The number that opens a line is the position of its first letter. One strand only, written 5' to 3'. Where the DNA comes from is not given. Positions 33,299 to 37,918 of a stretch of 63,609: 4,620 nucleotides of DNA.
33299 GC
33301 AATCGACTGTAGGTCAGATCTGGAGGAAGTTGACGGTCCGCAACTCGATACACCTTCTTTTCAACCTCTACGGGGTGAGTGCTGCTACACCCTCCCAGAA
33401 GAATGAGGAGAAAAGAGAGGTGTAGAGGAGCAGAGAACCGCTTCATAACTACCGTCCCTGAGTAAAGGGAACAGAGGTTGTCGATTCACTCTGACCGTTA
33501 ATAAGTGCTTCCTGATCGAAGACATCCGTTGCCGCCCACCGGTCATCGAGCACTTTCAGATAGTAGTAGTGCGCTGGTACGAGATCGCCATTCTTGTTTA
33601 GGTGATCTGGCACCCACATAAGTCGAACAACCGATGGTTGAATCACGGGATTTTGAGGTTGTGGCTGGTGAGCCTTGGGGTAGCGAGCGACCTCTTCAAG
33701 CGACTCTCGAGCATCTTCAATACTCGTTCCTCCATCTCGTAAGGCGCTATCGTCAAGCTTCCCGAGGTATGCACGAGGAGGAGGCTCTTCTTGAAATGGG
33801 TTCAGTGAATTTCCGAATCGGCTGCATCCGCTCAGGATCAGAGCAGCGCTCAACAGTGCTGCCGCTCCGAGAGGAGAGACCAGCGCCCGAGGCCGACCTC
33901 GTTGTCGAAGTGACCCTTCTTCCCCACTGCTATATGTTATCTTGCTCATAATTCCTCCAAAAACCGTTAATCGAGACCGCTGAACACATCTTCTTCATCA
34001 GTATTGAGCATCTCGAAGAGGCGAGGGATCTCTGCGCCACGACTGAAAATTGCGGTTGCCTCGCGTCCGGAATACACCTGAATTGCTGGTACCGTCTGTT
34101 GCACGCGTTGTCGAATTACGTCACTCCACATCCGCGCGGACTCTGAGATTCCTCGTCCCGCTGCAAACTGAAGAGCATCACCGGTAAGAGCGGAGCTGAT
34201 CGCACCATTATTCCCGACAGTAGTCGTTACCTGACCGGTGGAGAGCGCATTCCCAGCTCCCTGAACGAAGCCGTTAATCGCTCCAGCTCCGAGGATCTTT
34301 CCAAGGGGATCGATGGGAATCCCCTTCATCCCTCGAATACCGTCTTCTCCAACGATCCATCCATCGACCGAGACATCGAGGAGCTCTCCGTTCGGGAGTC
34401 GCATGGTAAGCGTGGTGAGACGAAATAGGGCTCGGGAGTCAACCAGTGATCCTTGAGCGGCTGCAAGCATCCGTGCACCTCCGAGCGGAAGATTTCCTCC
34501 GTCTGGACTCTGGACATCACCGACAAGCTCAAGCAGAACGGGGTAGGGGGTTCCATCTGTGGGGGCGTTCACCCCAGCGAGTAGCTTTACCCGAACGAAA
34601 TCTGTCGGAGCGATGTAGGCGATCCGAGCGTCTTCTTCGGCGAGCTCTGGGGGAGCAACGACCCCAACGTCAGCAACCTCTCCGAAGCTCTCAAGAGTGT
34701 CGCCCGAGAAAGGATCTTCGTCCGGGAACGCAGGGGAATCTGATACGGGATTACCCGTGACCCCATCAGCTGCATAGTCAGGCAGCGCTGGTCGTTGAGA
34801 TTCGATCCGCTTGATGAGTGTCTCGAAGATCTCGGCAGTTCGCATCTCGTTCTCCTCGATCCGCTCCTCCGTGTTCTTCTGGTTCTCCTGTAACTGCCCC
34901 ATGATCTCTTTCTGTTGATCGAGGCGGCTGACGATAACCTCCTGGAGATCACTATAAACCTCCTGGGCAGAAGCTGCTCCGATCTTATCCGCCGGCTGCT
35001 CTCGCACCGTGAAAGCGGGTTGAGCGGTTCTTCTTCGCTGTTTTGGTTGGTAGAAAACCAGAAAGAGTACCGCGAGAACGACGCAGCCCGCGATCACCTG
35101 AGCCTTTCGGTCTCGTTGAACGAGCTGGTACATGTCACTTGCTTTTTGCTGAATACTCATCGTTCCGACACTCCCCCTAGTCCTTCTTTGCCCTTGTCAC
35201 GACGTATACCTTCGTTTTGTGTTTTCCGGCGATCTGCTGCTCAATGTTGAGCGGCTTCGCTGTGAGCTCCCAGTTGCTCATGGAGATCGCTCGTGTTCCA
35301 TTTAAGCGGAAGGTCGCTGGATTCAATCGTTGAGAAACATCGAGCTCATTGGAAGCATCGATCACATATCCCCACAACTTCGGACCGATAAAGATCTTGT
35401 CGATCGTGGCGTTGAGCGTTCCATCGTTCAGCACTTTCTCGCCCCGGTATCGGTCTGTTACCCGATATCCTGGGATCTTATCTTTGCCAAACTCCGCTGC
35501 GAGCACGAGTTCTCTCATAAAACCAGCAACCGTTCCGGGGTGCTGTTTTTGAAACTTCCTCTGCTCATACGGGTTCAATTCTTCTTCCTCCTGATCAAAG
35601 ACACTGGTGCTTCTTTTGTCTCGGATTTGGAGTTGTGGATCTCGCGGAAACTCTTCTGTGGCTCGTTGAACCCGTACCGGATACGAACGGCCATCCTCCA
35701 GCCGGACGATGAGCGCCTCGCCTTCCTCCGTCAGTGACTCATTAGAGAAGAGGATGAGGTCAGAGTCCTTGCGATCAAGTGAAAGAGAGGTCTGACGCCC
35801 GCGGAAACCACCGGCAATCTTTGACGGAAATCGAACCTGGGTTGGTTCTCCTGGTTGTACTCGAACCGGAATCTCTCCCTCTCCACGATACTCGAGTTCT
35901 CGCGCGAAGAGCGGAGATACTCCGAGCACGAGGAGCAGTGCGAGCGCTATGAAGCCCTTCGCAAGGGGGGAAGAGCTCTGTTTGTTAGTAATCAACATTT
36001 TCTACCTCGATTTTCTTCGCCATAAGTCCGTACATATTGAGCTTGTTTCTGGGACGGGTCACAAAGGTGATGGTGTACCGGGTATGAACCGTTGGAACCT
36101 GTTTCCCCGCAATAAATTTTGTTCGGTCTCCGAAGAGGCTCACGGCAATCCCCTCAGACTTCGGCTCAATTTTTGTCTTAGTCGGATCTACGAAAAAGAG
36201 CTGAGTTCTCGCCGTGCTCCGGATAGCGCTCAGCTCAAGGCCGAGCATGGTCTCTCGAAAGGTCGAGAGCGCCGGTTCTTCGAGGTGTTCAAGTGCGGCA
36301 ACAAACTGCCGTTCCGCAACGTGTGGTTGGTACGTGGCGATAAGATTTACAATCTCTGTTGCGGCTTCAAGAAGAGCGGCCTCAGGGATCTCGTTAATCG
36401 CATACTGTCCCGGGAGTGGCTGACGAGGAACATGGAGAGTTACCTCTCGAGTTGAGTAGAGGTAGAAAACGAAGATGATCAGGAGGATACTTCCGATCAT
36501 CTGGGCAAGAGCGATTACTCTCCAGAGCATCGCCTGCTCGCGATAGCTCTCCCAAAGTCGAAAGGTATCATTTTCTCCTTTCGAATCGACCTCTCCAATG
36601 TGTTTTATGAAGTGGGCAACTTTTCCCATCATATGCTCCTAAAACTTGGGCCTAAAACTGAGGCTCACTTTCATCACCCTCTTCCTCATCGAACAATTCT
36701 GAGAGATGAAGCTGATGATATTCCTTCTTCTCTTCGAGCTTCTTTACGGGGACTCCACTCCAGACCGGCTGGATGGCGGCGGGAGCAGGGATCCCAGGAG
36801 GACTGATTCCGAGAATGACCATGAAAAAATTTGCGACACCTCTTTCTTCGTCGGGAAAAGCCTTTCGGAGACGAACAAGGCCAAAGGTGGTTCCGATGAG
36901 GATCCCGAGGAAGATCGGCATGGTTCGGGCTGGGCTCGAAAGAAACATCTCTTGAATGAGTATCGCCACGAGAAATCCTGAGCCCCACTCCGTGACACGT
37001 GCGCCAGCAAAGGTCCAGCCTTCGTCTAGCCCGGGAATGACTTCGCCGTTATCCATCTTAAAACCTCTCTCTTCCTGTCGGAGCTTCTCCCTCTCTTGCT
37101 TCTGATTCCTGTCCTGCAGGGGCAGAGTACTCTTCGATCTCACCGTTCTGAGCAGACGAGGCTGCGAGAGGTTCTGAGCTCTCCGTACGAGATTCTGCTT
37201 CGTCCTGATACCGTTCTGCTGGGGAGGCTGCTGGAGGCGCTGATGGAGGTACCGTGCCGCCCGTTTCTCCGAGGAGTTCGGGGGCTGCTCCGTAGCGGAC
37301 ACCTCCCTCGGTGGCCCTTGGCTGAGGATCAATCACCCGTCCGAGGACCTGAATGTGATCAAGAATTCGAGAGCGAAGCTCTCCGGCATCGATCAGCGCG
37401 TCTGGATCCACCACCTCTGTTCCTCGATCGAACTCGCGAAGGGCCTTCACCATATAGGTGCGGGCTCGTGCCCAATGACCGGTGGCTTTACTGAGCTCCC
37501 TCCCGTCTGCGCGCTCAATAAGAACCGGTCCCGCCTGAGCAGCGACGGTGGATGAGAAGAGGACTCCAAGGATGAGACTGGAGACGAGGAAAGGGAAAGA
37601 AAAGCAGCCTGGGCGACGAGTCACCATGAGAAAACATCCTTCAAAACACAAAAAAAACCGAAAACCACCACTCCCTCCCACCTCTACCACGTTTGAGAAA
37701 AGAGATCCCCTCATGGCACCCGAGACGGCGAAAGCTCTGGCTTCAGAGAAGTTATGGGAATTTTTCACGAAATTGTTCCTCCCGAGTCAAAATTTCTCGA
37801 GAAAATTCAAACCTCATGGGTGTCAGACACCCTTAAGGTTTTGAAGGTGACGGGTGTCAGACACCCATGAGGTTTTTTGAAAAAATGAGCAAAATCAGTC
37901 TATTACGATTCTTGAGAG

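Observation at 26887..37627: Stripped-down chromosomal TraL-E-K-B-V-C type IV secretion-like module with no DNA-transfer genes, followed by lipoprotein / bPH / SH3b / M23 envelope genes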

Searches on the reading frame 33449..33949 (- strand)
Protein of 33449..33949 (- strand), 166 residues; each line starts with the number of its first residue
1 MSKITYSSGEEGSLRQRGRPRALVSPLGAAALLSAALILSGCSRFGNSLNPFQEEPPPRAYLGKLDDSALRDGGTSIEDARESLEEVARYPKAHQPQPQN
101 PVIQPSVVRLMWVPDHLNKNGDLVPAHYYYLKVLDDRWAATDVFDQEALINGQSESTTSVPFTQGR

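Call 5: search_protein_families(library=pfam, max_evalue=0.1, proteins=[window:33449-33949:-])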
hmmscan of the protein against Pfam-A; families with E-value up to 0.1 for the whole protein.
window:33449-33949:- (166 aa): 1 family
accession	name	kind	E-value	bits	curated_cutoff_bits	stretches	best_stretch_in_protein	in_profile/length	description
PF09676.15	TraV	-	0.013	16.9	21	1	92-138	81-128/128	Type IV conjugative transfer system lipoprotein (TraV)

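Call 6: search_protein_families(library=ncbifam, max_evalue=0.1, proteins=[window:33449-33949:-])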
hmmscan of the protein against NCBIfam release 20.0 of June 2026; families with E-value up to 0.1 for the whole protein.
window:33449-33949:- (166 aa): 0 families

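Call 27: search_solved_structures(query=A5, max_evalue=10, show_alignments=1)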
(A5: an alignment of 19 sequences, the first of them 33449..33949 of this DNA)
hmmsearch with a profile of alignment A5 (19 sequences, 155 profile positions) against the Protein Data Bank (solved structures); distinct sequences matched with E-value up to 10: 1.
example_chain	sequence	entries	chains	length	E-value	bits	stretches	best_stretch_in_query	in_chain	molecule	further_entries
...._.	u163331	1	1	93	0.68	13.6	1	10-70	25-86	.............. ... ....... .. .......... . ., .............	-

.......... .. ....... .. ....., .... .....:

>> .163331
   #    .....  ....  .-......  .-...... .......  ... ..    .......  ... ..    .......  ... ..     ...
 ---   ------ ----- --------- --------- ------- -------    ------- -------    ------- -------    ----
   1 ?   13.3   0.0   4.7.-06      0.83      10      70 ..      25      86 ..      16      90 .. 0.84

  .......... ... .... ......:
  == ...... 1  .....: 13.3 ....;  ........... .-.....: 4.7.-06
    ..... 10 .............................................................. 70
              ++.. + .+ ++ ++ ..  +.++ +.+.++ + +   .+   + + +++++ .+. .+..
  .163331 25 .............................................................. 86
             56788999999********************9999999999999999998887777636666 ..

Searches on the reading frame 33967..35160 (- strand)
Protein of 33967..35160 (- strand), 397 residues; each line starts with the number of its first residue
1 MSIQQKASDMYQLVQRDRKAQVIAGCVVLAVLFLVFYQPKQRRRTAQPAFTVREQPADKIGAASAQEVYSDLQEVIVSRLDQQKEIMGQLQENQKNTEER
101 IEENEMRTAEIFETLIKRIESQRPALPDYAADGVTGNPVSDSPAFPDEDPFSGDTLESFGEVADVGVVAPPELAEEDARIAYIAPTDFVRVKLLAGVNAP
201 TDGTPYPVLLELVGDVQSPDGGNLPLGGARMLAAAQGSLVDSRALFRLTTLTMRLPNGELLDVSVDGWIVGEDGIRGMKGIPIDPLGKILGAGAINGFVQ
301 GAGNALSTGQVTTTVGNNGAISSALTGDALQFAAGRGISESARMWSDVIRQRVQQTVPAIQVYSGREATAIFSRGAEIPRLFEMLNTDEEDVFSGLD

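Call 5: search_protein_families(library=pfam, max_evalue=0.1, proteins=[window:33967-35160:-])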
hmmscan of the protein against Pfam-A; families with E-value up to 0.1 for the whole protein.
window:33967-35160:- (397 aa): 2 families
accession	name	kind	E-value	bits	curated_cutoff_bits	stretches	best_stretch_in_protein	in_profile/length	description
PF03743.19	TrbI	-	6e-15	56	35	1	182-376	1-186/188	Bacterial conjugation TrbI-like protein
PF21187.2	CYAA_C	-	0.032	14.9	22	0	81-121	47-87/100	Yeast adenylate cyclase, C-terminal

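Call 6: search_protein_families(library=ncbifam, max_evalue=0.1, proteins=[window:33967-35160:-])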
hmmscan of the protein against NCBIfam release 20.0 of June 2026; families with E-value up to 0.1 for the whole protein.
window:33967-35160:- (397 aa): 2 families
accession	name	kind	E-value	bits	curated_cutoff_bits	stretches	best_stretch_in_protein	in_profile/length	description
NF010289.0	PRK13729.1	equivalog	8.7e-22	77.7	504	1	176-384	207-415/474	F-type conjugal transfer pilus assembly protein TraB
TIGR03752.1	conj_TIGR03752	hypoth_equivalog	5.5e-08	32.5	241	1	299-367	380-448/471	TIGR03752 family integrating conjugative element protein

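Call 61: find_encoding_contigs(protein=window:33967-35160:-, flank=2000, max_places=2)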
Protein window:33967-35160:- (397 aa): no gene with exactly this product is on record in the collection.

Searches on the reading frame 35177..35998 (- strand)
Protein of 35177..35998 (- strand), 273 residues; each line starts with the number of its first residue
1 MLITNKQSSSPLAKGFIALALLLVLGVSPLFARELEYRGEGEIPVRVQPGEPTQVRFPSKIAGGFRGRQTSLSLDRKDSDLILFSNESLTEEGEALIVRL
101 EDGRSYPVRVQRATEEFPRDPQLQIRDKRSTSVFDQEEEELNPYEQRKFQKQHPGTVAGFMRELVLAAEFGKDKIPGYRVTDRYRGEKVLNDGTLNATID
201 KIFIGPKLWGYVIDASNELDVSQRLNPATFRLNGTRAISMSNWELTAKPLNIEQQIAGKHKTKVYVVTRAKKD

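Call 5: search_protein_families(library=pfam, max_evalue=0.1, proteins=[window:35177-35998:-])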
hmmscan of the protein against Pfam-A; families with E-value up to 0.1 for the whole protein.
window:35177-35998:- (273 aa): 0 families

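Call 6: search_protein_families(library=ncbifam, max_evalue=0.1, proteins=[window:35177-35998:-])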
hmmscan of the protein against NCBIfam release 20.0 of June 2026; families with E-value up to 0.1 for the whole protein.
window:35177-35998:- (273 aa): 2 families
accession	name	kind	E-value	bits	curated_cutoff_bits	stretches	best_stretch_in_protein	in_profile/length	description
TIGR02756.1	TraK_Ftype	equivalog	0.0023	17.5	124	1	189-247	164-222/232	type-F conjugative transfer system secretin TraK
NF010296.0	PRK13736.1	subfamily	0.072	12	251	1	190-268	168-237/245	F-type conjugal transfer protein TraK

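Call 26: search_solved_structures(query=A4, max_evalue=10, show_alignments=1)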
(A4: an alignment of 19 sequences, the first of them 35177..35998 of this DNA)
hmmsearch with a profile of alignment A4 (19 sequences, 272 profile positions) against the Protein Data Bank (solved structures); distinct sequences matched with E-value up to 10: 3.
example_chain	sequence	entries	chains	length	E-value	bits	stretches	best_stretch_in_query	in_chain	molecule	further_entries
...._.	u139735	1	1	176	0.0097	18.2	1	35-122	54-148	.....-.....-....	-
8bl3_A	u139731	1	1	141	0.062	15.6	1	35-118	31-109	scIg12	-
8u6x_A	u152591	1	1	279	0.54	12.5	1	148-192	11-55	DNA ligase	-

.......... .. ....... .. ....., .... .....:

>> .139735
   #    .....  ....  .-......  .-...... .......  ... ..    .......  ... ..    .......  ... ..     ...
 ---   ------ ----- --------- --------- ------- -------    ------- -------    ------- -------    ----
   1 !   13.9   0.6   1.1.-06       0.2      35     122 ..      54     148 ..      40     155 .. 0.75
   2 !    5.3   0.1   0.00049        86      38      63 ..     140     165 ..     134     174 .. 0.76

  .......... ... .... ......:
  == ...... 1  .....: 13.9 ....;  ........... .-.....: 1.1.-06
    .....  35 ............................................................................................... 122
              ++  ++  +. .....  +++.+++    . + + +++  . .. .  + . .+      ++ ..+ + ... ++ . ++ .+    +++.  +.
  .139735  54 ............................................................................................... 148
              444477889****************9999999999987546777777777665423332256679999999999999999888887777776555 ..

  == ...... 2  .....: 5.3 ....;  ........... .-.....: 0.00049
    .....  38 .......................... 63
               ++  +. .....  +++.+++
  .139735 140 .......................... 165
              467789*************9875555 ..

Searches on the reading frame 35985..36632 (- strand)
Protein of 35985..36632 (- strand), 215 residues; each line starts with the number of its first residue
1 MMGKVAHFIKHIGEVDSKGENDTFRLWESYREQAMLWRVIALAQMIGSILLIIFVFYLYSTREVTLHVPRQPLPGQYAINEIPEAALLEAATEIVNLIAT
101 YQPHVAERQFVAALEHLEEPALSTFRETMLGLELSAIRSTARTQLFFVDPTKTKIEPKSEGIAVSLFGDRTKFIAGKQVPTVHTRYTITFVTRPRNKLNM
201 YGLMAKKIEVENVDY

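Call 5: search_protein_families(library=pfam, max_evalue=0.1, proteins=[window:35985-36632:-])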
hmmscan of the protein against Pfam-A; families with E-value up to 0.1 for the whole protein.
window:35985-36632:- (215 aa): 1 family
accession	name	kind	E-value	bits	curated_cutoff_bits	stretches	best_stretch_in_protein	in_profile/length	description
PF05309.16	TraE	-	4.3e-06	26.7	24.8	1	34-191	17-169/182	TraE protein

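Call 6: search_protein_families(library=ncbifam, max_evalue=0.1, proteins=[window:35985-36632:-])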
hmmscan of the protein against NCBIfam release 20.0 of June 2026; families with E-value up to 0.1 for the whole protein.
window:35985-36632:- (215 aa): 1 family
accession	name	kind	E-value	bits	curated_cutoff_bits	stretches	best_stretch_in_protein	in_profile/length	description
TIGR02761.1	TraE_TIGR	equivalog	1.2e-05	25.2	109.05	1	33-190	16-168/181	type IV conjugative transfer system protein TraE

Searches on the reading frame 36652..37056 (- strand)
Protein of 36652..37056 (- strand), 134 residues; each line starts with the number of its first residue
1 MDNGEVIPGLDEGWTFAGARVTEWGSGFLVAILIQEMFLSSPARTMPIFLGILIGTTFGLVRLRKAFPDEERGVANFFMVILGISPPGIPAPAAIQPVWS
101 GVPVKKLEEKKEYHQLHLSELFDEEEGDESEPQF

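Call 5: search_protein_families(library=pfam, max_evalue=0.1, proteins=[window:36652-37056:-])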
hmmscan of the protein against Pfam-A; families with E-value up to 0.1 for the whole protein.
window:36652-37056:- (134 aa): 0 families

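Call 6: search_protein_families(library=ncbifam, max_evalue=0.1, proteins=[window:36652-37056:-])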
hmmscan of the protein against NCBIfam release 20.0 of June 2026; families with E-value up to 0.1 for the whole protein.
window:36652-37056:- (134 aa): 0 families

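Call 29: search_protein_families(library=pfam, alignment_id=A6, max_evalue=0.05)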
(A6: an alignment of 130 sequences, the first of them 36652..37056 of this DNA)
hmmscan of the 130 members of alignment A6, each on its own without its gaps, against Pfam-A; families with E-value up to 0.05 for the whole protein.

A. member 1, window:36652-37056:- (134 aa): 0 families

B. families by the number of members that match (of 130 scanned): 17 families
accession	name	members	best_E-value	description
PF09676.15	TraV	18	2.4e-05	Type IV conjugative transfer system lipoprotein (TraV)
PF23536.1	TraK_C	12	1.9e-06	TraK C-terminal domain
PF16816.10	DotD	2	0.00022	DotD protein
PF02659.21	Mntp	2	0.0026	Putative manganese efflux pump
PF06586.17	TraK_N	2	0.011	TraK N-terminal domain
PF21899.1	Tal_Pri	2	0.022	Tarsal-less (Tal)/polished rice (Pri) peptide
PF05684.17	DUF819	1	0.0063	Protein of unknown function (DUF819)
PF11189.13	DUF2973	1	0.013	Protein of unknown function (DUF2973)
PF19973.4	TCAD7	1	0.019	Ternary complex associated domain 7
PF08139.17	LPAM_1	1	0.02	Prokaryotic membrane lipoprotein lipid attachment site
PF16250.10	DUF4907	1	0.025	Domain of unknown function (DUF4907)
PF04124.18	Dor1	1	0.026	Dor1-like family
PF18728.6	HEPN_AbiV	1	0.027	AbiV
PF22859.1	IBIN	1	0.038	Induced by infection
PF11255.13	DUF3054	1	0.042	Protein of unknown function (DUF3054)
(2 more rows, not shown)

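Call 111: search_protein_families(library=ncbifam, alignment_id=A2, max_evalue=0.1)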
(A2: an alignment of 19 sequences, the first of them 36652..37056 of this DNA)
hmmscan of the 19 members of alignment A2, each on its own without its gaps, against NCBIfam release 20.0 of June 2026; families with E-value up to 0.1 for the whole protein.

A. member 1, window:36652-37056:- (134 aa): 0 families

B. families by the number of members that match (of 19 scanned): 2 families
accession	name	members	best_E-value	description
NF008546.0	PRK11469.1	1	0.024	manganese efflux pump MntP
TIGR00893.1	2A0114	1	0.075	D-galactonate transporter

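Call 112: search_solved_structures(query=A2, max_evalue=10)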
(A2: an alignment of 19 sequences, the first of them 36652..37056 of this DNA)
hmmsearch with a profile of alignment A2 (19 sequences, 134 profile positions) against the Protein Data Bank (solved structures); distinct sequences matched with E-value up to 10: 0.

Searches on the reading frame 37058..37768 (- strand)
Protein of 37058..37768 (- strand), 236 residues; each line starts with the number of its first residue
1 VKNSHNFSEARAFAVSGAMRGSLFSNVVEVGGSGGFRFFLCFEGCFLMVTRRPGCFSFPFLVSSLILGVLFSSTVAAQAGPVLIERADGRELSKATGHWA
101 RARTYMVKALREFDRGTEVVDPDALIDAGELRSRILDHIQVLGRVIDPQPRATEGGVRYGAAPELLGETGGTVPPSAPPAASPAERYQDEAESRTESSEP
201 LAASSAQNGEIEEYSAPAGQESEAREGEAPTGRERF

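Call 5: search_protein_families(library=pfam, max_evalue=0.1, proteins=[window:37058-37768:-])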
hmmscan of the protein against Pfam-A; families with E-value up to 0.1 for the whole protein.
window:37058-37768:- (236 aa): 0 families

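Call 6: search_protein_families(library=ncbifam, max_evalue=0.1, proteins=[window:37058-37768:-])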
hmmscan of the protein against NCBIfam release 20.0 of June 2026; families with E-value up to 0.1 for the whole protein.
window:37058-37768:- (236 aa): 1 family
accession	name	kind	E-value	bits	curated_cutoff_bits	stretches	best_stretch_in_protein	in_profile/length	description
NF011591.0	PRK15016.1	equivalog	0.055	12.5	624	1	152-206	185-237/391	isochorismate synthase EntC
